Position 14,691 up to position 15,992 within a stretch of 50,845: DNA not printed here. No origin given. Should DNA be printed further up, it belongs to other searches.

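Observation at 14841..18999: Six-gene cargo operon with a 2-TM membrane protein, two small acidic proteins and three different HEPN (Rx4-6H) proteins: candidate undescribed defence or abortive-infection system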

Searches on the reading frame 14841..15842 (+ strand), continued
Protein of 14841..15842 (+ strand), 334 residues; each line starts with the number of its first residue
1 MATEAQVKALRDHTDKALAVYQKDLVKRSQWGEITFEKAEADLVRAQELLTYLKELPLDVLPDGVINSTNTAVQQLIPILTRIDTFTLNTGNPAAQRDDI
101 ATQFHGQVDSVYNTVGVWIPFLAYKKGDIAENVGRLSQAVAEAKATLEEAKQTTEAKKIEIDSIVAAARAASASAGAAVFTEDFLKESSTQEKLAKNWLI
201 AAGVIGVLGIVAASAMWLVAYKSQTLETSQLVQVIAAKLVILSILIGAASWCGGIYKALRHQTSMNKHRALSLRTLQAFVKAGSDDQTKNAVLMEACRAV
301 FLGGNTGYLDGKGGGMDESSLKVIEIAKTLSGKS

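Call 66: find_related_loci(query=A1, collection=viral_contigs, flank=6000)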
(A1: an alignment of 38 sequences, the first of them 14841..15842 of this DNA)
Query A1 (334 aa) in viral_contigs; peptide patterns used: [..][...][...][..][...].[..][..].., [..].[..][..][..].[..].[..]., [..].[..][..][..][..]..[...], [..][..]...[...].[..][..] (x = any residue, [..] = any of these).
74 stretches matched a pattern; 3 encode a relative of the query (tblastn E <= 1e-3); 3 distinct loci.
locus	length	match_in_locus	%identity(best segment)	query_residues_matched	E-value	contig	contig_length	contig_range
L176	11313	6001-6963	41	10-333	1e-76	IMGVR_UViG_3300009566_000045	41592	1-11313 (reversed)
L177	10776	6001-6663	31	120-329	4e-24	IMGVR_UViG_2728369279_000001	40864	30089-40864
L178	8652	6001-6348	44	210-328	5e-27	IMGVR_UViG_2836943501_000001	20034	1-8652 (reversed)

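Call 72: search_protein_families(library=padloc, proteins=[L001:296-3058:+, L001:3064-4833:+, L001:6514-6747:+], max_evalue=0.001)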
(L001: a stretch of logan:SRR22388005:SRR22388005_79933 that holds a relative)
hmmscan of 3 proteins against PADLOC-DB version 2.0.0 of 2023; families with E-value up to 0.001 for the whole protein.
L001:296-3058:+ (921 aa): 34 families (the best 25 are shown)
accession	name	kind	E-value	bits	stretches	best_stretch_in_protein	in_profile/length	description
PDLC04891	PDC-S06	-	4.8e-172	572.4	1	17-878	5-855/858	-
PDLC04893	PDC-S06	-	5.5e-156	519.3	1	27-878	16-858/862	-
PDLC04888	PDC-S06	-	2.7e-66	222.3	1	83-876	75-849/851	-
PDLC04892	PDC-S06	-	9.3e-59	197.5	1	79-719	60-682/843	-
PDLC03859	LmuB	-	2.3e-16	58.1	1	230-715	204-586/611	-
PDLC04895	PDC-S06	-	1.7e-13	48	1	644-710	557-628/784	-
PDLC04887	PDC-S06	-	1.2e-10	38.7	1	405-715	297-620/790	-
PDLC04135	mad3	-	3.8e-10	37.9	1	570-715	195-327/374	mads_3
PDLC04886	PDC-S06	-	6.7e-10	36.4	1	649-725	499-586/727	-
PDLC04894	PDC-S06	-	6.7e-10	36.1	1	648-719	503-578/740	-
PDLC04898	PDC-S06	-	3.4e-08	30.3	1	405-715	287-611/752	-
PDLC04890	PDC-S06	-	8.5e-08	29.2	1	647-724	495-586/732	-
PDLC02360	PrrC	-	1.2e-07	29.1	1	669-726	168-229/372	PrrC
PDLC04896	PDC-S06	-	2.7e-07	27.6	1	647-721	497-575/732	-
PDLC04889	PDC-S06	-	3.3e-07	27.2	1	643-712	412-483/693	-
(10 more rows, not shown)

L001:3064-4833:+ (590 aa): 34 families (the best 25 are shown)
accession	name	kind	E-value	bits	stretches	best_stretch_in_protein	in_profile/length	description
PDLC04138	mad6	-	5.1e-33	112.9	1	211-460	47-255/659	mads_6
PDLC04042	PD-T4-6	-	7.8e-32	109.1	1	280-459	30-210/292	-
PDLC04047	PD-T4-6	-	1.6e-27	94.5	1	285-459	37-210/327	-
PDLC04054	PD-T4-6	-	8.9e-26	89.1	1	288-459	39-211/347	-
PDLC04053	PD-T4-6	-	4.2e-25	86.9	1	288-459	38-209/311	-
PDLC04049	PD-T4-6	-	2.4e-23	80.7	1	282-418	35-179/442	-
PDLC04048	PD-T4-6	-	2.2e-22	77.9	1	299-459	50-210/354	-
PDLC04043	PD-T4-6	-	2.9e-22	77.4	1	288-459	44-215/452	-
PDLC04060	PD-T4-6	-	5.5e-22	76.3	1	289-458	38-206/486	-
PDLC03920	MkoA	-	8.3e-22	75.3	1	280-522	28-284/1112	-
PDLC04061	PD-T4-6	-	2e-21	75.1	1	286-458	43-220/510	-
PDLC04059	PD-T4-6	-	7.8e-21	72.6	1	282-463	29-218/433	-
PDLC01088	C3a189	-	1.7e-20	71.2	1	283-459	21-206/840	kinase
PDLC04044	PD-T4-6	-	3.8e-20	70.3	1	286-462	61-240/372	-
PDLC04058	PD-T4-6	-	4.3e-20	70.2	1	281-423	33-184/460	-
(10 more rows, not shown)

L001:6514-6747:+ (78 aa): 0 families

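Call 73: search_dna_similar(query=window:14841-15842:+, collection=plasmids, mode=protein, max_rows=15)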
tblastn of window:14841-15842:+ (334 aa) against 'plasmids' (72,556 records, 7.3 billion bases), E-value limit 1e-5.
Records with a match: 18; places in all: 18; records where one place covers at least 80% of the query: 0.
Best place of each record, by identity: <60% 18.
By first word of the organism name: Piscirickettsia 18.
By predicted mobility (MOB-suite, as given by PLSDB): non-mobilizable 18.
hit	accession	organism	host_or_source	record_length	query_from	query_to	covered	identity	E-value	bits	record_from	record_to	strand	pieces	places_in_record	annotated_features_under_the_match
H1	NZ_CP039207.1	Piscirickettsia salmonis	Salmo salar,cell culture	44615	194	333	42%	25.9%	5e-9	65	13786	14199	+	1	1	hypothetical protein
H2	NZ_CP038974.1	Piscirickettsia salmonis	Salmo salar,cell culture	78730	194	333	42%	25.9%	5e-9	65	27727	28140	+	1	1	hypothetical protein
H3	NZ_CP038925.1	Piscirickettsia salmonis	Salmo salar,cell culture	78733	194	333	42%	25.9%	5e-9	65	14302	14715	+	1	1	hypothetical protein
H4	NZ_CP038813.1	Piscirickettsia salmonis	Oncorhynchus kisutch,cell culture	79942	194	333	42%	25.9%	5e-9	65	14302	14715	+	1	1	hypothetical protein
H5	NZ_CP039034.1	Piscirickettsia salmonis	Salmo salar,cell culture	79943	194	333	42%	25.9%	5e-9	65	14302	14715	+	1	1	hypothetical protein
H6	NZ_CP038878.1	Piscirickettsia salmonis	Salmo salar,cell culture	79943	194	333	42%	25.9%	5e-9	65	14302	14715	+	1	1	hypothetical protein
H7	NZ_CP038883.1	Piscirickettsia salmonis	Oncorhynchus kisutch,cell culture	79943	194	333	42%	25.9%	5e-9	65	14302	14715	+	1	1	hypothetical protein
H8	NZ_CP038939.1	Piscirickettsia salmonis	Salmo salar,cell culture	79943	194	333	42%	25.9%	5e-9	65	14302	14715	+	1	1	hypothetical protein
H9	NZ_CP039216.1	Piscirickettsia salmonis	Salmo salar,cell culture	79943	194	333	42%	25.9%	5e-9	65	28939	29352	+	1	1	hypothetical protein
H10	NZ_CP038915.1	Piscirickettsia salmonis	Oncorhynchus kisutch,cell culture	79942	194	333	42%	25.9%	5e-9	65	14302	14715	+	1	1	hypothetical protein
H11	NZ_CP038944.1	Piscirickettsia salmonis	Salmo salar,cell culture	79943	194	333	42%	25.9%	5e-9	65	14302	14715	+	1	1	hypothetical protein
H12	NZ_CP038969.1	Piscirickettsia salmonis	Salmo salar,cell culture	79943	194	333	42%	25.9%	5e-9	65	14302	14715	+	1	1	hypothetical protein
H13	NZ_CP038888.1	Piscirickettsia salmonis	Salmo salar,cell culture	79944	194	333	42%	25.9%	5e-9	65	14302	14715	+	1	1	hypothetical protein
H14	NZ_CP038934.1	Piscirickettsia salmonis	Oncorhynchus mykiss,cell culture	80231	194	333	42%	25.9%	5e-9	65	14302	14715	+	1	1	hypothetical protein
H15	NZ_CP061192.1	Piscirickettsia salmonis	Salmo salar,Salmo salar liver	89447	194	333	42%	25.9%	5e-9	65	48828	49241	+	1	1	hypothetical protein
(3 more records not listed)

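Call 74: get_annotated_region(hit=H1, flank=5000)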
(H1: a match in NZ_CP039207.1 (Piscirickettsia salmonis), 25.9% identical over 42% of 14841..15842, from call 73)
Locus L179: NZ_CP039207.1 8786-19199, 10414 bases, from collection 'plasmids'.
description: Piscirickettsia salmonis strain Psal-182 plasmid unnamed3, complete sequence
organism: Piscirickettsia salmonis (NCBI taxid 1238)
taxonomy: Bacteria; Pseudomonadota; Gammaproteobacteria; Thiotrichales; Piscirickettsiaceae; Piscirickettsia; Piscirickettsia salmonis
host: -; source: Salmo salar,cell culture; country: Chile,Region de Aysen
typing (MOB-suite, as given by PLSDB): non-mobilizable
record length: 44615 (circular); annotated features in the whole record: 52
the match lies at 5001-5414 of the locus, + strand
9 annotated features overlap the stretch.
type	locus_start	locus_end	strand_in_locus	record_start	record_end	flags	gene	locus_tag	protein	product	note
CDS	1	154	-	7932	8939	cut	-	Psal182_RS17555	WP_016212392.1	hypothetical protein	-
CDS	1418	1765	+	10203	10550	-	-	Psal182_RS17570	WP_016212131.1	hypothetical protein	-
CDS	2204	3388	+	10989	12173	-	-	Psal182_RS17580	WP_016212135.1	PrpF domain-containing protein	-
CDS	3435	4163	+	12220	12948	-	-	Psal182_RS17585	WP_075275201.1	IS6 family transposase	-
CDS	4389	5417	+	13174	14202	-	-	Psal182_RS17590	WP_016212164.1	hypothetical protein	-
CDS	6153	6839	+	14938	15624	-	-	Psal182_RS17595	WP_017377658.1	Fic family protein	-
CDS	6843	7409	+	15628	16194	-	-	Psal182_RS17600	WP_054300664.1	recombinase family protein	GO:0006310 - DNA recombination [Evidence IEA]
CDS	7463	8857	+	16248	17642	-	-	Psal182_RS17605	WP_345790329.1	DEAD/DEAH box helicase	-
CDS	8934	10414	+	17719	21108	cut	-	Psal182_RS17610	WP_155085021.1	TM0106 family RecB-like putative nuclease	-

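Call 90: search_protein_families(library=padloc, alignment_id=A1, max_evalue=0.001)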
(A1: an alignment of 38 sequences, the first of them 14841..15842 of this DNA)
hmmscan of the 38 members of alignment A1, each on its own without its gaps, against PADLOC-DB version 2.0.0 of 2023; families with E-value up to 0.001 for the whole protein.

A. member 1, window:14841-15842:+ (334 aa): 0 families

B. families by the number of members that match (of 38 scanned): 6 families
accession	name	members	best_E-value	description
PDLC03841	LeoBC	2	7.9e-05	-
PDLC03863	LmuB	2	0.00057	-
PDLC02714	PbeC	1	7.3e-05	PbeC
PDLC00730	Effector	1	0.00025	TIR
PDLC02836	DpdD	1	0.00077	DpdD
PDLC01975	CARF_m11--CARF_HEPNnew_CARF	1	0.001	-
